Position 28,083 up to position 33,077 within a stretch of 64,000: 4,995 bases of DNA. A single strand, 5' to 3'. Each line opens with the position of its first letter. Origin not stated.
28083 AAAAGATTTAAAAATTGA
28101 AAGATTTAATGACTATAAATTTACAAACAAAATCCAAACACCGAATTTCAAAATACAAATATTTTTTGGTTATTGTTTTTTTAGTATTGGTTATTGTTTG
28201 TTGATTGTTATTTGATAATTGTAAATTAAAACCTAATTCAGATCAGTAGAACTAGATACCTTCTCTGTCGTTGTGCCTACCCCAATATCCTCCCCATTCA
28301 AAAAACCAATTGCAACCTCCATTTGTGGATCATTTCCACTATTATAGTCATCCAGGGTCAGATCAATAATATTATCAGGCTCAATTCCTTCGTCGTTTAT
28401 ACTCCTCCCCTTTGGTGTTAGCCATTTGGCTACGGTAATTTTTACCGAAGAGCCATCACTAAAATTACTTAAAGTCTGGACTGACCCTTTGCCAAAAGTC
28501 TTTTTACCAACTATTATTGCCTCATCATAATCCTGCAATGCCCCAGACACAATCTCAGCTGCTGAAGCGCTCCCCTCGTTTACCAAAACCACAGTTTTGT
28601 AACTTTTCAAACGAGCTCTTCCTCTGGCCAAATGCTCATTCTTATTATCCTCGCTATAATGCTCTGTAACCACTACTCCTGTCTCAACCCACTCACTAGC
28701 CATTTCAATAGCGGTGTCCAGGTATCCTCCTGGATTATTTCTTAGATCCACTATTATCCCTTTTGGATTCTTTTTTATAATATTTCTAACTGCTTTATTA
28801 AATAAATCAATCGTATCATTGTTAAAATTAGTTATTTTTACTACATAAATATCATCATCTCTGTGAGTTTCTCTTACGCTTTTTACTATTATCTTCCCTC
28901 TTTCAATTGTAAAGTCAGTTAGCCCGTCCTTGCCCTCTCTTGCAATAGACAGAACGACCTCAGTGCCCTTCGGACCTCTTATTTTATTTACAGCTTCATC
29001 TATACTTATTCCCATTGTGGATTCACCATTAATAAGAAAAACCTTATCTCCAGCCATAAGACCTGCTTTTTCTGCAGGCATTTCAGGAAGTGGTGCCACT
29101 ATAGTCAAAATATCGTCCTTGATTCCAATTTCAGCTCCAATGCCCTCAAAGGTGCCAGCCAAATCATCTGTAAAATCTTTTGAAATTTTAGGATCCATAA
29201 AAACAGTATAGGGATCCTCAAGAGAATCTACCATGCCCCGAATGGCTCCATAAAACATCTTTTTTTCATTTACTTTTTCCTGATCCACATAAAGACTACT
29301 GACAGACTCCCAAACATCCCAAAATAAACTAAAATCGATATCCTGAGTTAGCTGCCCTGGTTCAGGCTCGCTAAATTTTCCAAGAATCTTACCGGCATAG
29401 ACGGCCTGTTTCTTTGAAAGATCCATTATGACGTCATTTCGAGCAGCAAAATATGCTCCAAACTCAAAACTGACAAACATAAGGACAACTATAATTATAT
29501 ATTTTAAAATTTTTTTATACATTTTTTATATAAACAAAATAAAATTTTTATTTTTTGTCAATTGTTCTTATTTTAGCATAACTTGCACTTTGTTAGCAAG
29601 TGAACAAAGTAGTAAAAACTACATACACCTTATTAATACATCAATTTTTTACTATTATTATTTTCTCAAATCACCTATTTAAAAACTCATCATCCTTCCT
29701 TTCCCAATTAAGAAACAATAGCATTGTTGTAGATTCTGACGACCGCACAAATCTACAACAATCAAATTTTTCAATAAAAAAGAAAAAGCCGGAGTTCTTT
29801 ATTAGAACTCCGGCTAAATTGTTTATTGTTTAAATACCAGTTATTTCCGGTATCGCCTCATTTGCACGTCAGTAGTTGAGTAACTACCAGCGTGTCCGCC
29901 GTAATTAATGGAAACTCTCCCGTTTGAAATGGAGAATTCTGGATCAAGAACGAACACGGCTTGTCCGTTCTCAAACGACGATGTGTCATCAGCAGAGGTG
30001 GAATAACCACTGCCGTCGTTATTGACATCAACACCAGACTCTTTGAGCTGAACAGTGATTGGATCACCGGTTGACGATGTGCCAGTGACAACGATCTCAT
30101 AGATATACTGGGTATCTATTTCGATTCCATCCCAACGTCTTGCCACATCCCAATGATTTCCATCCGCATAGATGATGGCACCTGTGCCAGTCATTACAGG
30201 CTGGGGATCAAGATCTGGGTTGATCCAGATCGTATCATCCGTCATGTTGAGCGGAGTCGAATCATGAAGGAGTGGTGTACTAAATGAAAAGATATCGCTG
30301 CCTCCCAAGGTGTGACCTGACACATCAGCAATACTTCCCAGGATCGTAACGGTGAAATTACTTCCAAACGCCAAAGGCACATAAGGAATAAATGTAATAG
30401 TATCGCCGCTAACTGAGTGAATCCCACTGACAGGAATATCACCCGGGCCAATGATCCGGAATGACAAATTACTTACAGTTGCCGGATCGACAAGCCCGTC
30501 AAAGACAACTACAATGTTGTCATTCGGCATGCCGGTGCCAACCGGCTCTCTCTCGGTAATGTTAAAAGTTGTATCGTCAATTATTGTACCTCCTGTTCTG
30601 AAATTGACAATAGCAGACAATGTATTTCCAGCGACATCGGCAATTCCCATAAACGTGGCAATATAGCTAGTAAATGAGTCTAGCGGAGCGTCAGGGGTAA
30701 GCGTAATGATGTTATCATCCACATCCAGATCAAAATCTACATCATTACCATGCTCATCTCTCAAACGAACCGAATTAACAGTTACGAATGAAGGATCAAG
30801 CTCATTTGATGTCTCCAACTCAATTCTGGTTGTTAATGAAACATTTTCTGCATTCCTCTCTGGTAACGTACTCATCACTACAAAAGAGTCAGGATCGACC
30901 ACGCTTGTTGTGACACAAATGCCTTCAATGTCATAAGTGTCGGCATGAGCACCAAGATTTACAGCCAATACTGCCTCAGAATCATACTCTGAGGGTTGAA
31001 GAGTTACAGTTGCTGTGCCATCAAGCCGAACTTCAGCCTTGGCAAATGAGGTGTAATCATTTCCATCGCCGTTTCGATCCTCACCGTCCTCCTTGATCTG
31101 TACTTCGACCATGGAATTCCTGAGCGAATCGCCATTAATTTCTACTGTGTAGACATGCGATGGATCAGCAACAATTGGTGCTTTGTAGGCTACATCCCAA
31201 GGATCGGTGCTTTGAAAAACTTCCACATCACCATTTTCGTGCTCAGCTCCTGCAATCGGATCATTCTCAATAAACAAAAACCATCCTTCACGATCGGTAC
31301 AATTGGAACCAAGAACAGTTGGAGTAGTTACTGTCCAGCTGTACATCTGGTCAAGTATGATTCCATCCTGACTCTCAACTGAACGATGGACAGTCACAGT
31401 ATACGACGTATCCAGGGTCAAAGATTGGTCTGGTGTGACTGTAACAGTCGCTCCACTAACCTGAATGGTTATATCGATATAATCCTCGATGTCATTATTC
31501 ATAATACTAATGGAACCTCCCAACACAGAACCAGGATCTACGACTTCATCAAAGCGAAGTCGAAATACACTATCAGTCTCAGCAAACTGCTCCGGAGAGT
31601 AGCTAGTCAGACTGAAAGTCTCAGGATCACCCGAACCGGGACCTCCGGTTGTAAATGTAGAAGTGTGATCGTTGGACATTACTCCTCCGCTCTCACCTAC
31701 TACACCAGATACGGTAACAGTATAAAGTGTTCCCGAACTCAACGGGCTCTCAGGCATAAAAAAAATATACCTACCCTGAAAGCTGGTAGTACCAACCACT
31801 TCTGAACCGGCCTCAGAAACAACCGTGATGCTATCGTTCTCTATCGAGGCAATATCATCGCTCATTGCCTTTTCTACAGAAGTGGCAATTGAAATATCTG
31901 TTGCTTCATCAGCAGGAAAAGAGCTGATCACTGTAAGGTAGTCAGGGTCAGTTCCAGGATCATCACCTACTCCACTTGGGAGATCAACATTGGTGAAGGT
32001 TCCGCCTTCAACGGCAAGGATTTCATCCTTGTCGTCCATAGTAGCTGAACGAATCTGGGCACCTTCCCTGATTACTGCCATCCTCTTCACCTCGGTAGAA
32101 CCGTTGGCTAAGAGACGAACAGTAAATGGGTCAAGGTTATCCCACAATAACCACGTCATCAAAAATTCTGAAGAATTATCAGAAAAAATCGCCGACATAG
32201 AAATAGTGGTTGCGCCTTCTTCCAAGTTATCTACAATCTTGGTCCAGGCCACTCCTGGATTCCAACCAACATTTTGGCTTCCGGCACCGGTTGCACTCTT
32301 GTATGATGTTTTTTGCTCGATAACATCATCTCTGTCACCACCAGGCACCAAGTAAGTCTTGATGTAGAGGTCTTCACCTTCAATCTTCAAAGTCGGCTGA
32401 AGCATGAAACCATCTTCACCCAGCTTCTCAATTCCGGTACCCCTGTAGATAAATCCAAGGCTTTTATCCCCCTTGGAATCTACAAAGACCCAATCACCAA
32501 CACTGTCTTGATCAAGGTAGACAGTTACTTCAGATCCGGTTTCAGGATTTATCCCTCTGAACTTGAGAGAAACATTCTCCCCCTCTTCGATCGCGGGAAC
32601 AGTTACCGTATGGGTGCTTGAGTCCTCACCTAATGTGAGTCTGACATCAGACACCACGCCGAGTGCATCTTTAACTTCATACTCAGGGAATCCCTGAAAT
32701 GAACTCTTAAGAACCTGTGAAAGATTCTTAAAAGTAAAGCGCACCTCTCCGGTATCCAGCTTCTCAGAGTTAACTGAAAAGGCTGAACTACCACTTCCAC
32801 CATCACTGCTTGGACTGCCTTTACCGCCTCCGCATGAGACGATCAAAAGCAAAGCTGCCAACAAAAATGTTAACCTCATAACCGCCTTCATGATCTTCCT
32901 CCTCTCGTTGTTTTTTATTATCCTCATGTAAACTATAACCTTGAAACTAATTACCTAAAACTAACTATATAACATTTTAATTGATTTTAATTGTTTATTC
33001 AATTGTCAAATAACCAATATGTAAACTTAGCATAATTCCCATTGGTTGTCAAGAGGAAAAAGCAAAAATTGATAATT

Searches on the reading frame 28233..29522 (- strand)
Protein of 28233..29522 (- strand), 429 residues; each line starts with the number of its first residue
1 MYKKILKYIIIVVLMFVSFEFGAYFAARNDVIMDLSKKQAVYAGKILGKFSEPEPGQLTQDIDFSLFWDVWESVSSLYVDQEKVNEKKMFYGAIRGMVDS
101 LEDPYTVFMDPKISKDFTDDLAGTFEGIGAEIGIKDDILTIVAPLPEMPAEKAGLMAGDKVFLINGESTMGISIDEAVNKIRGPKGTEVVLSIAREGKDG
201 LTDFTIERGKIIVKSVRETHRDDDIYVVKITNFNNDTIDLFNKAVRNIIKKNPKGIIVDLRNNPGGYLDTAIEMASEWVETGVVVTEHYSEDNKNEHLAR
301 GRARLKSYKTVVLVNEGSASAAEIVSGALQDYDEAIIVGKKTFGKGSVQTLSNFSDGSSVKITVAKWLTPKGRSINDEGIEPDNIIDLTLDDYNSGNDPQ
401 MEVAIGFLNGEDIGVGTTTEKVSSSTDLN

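Call 17: search_protein_families(library=pfam, proteins=[window:28233-29522:-], max_evalue=0.001)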
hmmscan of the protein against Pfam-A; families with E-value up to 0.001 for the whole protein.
window:28233-29522:- (429 aa): 5 families
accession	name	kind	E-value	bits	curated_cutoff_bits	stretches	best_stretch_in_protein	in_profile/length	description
PF03572.23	Peptidase_S41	-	1.5e-49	168.2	24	1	225-383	2-162/165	Peptidase family S41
PF22694.1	CtpB_N-like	-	2.1e-10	41.3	27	1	67-111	41-83/85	Activating protease CtpB N-terminal domain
PF17820.7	PDZ_6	-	3.5e-10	39.9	27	1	141-195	2-54/54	PDZ domain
PF00595.29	PDZ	-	7.1e-08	33.2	23.2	1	127-193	11-80/81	PDZ domain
PF13180.12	PDZ_2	-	0.00014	22.5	27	0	128-199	3-73/80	PDZ domain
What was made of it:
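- Tried and rejected: The only protease there is an S41 Ctp-like enzyme at 28233-29522 (call 17), which is not a known Kazal target class.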

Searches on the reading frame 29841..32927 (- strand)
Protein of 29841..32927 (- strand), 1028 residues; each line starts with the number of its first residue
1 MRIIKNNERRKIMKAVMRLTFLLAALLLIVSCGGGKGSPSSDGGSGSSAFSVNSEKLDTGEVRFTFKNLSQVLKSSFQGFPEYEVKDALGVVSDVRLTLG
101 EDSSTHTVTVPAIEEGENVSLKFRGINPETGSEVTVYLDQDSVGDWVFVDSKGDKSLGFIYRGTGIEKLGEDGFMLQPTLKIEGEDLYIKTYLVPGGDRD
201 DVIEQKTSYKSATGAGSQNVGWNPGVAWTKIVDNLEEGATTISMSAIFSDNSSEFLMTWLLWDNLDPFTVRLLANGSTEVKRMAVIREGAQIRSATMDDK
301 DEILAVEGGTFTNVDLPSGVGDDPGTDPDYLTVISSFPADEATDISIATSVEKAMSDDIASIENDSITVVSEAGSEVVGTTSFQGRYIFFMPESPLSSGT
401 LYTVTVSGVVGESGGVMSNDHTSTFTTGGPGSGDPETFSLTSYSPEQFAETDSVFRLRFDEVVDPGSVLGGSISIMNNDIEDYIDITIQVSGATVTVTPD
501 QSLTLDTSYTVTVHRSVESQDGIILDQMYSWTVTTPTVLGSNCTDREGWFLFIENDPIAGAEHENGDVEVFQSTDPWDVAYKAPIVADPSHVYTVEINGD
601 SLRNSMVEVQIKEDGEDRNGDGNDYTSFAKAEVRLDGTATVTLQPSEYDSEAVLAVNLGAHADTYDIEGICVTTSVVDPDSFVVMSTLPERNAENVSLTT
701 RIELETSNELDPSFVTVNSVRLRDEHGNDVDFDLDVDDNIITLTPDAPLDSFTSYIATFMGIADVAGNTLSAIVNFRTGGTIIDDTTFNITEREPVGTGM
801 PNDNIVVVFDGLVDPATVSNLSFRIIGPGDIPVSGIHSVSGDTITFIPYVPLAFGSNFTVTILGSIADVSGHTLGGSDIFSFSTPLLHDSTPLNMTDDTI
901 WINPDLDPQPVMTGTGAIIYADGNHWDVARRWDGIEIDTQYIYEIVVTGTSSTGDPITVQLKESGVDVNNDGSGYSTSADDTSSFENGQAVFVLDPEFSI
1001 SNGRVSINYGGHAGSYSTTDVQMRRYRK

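Call 17: search_protein_families(library=pfam, proteins=[window:29841-32927:-], max_evalue=0.001)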
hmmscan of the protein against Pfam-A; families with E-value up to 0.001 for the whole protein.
window:29841-32927:- (1028 aa): 1 family
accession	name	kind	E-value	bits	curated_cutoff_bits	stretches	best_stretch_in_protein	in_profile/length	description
PF13205.12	Big_5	-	1.7e-48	164.1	23.6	4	681-777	4-104/105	Bacterial Ig-like domain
